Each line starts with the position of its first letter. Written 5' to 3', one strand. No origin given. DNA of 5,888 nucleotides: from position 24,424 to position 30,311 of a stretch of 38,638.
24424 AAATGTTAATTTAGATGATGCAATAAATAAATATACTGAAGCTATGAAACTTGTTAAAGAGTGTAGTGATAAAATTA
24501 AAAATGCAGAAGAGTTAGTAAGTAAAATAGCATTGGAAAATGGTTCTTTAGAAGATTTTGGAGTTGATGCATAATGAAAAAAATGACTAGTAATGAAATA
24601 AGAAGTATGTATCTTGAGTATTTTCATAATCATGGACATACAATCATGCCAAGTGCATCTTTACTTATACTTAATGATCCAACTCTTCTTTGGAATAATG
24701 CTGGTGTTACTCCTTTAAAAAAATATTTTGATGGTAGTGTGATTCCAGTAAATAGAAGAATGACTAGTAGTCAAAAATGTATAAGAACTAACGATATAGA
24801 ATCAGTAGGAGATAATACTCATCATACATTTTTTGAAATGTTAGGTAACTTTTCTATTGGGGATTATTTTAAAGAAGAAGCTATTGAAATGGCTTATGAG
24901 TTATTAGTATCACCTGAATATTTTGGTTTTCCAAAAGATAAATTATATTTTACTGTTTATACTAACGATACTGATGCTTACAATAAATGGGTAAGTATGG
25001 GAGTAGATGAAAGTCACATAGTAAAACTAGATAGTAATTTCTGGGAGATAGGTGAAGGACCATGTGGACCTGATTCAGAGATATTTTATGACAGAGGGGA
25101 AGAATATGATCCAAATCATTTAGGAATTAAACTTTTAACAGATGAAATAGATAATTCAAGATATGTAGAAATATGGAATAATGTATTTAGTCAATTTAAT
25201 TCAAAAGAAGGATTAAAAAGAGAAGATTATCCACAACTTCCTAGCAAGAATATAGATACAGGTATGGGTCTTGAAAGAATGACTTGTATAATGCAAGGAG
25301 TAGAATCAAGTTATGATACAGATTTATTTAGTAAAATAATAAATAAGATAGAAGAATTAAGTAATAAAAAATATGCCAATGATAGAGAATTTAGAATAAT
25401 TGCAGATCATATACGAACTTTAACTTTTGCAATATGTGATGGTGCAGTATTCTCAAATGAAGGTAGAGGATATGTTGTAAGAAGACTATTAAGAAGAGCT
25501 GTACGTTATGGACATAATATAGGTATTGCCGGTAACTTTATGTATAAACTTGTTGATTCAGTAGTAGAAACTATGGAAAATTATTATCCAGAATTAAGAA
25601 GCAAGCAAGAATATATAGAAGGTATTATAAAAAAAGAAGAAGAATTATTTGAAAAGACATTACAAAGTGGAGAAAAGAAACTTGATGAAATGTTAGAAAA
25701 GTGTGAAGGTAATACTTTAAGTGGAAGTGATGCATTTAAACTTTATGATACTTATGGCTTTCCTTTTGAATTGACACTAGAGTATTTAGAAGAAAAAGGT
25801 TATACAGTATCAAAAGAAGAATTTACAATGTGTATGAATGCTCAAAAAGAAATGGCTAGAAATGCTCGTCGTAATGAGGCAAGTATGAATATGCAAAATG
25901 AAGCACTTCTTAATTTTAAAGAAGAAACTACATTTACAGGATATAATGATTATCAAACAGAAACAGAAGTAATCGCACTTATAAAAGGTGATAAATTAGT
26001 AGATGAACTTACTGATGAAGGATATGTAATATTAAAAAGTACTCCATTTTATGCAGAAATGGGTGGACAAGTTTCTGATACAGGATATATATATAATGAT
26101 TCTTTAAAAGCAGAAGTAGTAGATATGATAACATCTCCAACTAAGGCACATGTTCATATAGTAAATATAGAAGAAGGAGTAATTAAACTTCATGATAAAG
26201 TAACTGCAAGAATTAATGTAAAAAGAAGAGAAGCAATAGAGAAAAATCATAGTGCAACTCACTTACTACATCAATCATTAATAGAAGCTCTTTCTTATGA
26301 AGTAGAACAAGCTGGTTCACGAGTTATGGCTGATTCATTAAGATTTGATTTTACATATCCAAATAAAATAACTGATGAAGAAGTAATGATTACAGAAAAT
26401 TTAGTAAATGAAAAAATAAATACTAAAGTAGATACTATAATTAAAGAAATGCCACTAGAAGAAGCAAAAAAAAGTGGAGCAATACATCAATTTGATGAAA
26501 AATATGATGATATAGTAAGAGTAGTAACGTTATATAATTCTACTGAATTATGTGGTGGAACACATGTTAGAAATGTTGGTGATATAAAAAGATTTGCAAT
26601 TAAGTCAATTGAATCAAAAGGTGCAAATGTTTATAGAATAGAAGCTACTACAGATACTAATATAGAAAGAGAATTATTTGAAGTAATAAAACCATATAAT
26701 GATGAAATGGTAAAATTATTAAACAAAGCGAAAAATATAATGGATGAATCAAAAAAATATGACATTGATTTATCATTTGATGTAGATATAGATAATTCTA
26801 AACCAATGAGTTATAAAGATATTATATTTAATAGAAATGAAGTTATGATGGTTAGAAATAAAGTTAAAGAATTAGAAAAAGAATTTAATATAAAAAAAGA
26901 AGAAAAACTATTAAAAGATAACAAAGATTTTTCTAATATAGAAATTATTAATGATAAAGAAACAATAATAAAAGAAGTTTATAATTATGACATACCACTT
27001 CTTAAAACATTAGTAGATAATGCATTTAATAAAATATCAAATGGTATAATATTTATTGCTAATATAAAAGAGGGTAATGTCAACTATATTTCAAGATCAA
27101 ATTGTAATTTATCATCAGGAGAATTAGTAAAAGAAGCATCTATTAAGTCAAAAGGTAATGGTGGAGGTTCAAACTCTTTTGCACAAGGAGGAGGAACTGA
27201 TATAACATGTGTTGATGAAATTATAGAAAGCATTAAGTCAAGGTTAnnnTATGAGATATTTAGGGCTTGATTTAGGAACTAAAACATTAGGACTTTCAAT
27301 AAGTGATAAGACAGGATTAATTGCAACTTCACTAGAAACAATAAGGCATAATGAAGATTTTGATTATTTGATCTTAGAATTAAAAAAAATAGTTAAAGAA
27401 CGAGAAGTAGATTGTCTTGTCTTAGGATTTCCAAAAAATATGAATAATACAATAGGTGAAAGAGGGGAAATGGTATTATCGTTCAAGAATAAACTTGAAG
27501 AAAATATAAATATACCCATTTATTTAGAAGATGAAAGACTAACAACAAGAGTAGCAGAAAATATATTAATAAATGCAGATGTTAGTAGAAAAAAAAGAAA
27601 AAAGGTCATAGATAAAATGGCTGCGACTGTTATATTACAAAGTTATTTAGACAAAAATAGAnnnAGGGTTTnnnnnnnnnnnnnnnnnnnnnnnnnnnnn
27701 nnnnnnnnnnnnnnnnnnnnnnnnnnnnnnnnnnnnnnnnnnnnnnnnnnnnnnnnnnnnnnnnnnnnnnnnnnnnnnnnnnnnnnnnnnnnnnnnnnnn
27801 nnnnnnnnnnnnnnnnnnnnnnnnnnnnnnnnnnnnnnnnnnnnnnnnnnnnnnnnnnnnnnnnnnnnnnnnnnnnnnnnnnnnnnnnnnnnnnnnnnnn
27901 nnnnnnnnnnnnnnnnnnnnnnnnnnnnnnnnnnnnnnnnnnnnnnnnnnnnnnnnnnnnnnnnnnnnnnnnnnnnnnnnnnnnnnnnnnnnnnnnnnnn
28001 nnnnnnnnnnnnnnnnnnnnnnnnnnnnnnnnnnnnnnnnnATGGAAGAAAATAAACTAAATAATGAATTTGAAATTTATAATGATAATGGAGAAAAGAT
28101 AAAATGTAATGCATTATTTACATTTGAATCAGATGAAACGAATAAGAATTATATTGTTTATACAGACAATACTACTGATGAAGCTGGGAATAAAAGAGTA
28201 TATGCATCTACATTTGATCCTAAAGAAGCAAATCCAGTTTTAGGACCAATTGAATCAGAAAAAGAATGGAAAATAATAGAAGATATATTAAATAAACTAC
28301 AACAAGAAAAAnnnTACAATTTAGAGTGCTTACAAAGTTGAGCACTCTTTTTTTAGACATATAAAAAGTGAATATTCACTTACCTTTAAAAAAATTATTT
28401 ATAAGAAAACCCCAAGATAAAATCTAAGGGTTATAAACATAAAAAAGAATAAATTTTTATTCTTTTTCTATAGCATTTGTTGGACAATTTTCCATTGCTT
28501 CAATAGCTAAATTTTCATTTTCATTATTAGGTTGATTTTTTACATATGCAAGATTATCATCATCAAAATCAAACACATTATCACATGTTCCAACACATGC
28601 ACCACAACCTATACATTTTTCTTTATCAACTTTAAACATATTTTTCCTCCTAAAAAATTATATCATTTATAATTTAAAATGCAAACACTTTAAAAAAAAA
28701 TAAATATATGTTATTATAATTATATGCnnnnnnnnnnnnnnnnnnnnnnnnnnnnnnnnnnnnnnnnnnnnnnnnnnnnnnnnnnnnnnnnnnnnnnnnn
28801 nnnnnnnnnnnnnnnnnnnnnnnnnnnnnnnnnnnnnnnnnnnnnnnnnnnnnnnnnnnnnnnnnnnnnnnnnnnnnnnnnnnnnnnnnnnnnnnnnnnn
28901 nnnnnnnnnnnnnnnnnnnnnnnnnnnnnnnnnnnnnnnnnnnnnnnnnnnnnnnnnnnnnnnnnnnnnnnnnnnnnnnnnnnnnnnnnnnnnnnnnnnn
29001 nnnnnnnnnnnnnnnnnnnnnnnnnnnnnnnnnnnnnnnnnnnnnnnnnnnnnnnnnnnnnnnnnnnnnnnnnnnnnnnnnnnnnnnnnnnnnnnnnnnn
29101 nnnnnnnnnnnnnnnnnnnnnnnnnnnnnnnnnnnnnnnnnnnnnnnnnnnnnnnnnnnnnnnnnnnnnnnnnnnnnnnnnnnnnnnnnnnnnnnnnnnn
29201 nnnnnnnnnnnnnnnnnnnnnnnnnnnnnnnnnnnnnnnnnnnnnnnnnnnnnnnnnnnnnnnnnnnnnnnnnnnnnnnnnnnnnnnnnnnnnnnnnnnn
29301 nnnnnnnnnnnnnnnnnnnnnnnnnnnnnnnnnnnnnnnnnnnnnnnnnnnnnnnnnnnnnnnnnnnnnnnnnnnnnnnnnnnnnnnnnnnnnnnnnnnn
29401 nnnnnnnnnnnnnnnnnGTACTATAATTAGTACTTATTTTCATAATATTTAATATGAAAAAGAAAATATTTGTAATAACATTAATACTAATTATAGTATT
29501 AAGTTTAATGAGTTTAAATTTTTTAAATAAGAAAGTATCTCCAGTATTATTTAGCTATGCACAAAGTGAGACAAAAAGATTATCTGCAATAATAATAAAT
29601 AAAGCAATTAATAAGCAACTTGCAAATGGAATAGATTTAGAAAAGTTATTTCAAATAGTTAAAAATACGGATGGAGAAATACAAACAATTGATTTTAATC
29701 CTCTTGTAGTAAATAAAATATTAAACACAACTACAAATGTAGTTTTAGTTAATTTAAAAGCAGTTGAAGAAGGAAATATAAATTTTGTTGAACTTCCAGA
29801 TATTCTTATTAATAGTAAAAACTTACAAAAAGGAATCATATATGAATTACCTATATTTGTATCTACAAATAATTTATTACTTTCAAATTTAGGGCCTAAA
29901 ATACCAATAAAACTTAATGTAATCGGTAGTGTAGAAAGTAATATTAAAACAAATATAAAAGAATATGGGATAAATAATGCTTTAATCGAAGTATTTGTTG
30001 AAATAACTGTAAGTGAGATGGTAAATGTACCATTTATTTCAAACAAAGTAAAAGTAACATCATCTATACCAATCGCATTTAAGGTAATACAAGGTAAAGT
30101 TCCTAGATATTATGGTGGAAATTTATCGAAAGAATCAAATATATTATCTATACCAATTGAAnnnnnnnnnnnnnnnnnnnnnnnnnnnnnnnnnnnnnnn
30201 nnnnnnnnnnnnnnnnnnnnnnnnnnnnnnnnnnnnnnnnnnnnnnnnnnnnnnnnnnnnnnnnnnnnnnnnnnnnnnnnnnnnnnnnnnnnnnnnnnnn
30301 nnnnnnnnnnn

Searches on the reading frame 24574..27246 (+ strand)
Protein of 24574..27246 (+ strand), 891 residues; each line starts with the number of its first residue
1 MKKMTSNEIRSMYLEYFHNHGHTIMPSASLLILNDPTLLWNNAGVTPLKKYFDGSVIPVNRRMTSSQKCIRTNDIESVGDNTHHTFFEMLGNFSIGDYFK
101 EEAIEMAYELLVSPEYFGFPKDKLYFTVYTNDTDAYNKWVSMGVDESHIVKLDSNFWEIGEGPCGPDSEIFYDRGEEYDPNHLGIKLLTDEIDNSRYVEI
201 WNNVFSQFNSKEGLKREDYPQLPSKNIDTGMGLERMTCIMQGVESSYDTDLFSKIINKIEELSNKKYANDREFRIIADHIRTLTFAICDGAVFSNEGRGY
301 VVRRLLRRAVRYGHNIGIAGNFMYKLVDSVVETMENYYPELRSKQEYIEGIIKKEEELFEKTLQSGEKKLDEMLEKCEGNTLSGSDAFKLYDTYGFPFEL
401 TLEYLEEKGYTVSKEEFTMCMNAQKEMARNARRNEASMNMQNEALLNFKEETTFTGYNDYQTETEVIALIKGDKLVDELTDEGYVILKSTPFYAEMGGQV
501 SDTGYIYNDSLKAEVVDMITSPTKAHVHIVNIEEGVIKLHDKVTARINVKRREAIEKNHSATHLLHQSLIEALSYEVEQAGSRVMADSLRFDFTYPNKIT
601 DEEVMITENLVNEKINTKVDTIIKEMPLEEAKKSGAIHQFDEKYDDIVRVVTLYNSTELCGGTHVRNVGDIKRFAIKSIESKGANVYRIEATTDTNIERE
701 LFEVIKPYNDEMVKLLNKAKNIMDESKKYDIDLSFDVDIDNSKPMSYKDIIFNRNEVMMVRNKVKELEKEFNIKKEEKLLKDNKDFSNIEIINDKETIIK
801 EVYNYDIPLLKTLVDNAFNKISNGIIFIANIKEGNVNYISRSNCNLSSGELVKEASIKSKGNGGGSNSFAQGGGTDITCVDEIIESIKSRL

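Call 30: search_protein_families(library=pfam, proteins=[window:24574-27246:+], max_evalue=0.00001)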
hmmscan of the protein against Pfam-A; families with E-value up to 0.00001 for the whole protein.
window:24574-27246:+ (891 aa): 3 families
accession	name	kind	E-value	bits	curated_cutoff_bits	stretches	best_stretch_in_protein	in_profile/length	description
PF01411.24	tRNA-synt_2c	-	1.3e-186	621.9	30.3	1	8-550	1-551/552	tRNA synthetases class II (A)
PF07973.19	tRNA_SAD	-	1.1e-13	51.3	24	1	648-690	1-44/44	Threonyl and Alanyl tRNA synthetase second additional domain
PF02272.25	DHHA1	-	3e-09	37.7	25.9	1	803-890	11-99/102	DHHA1 domain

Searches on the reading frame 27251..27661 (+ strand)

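Call 30: search_protein_families(library=pfam, proteins=[window:27251-27661:+], max_evalue=0.00001)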
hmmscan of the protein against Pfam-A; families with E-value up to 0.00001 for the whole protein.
window:27251-27661:+ (137 aa): 1 family
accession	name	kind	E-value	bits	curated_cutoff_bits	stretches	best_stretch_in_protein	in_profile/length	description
PF03652.20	RuvX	-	3e-43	147.8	29.2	1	1-135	1-134/134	Holliday junction resolvase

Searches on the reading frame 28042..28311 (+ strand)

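Call 30: search_protein_families(library=pfam, proteins=[window:28042-28311:+], max_evalue=0.00001)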
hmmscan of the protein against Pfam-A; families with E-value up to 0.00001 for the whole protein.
window:28042-28311:+ (90 aa): 1 family
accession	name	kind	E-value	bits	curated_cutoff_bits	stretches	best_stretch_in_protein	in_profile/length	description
PF06949.16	DUF1292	-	2.9e-11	44.5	24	1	15-86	1-73/75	Protein of unknown function (DUF1292)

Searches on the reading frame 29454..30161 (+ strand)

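Call 30: search_protein_families(library=pfam, proteins=[window:29454-30161:+], max_evalue=0.00001)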
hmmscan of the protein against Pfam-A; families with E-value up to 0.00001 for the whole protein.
window:29454-30161:+ (236 aa): 1 family
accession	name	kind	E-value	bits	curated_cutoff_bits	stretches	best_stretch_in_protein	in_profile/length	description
PF09560.15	Spore_YunB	-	1.2e-22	80.3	25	1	130-219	2-91/91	Sporulation protein YunB (Spo_YunB)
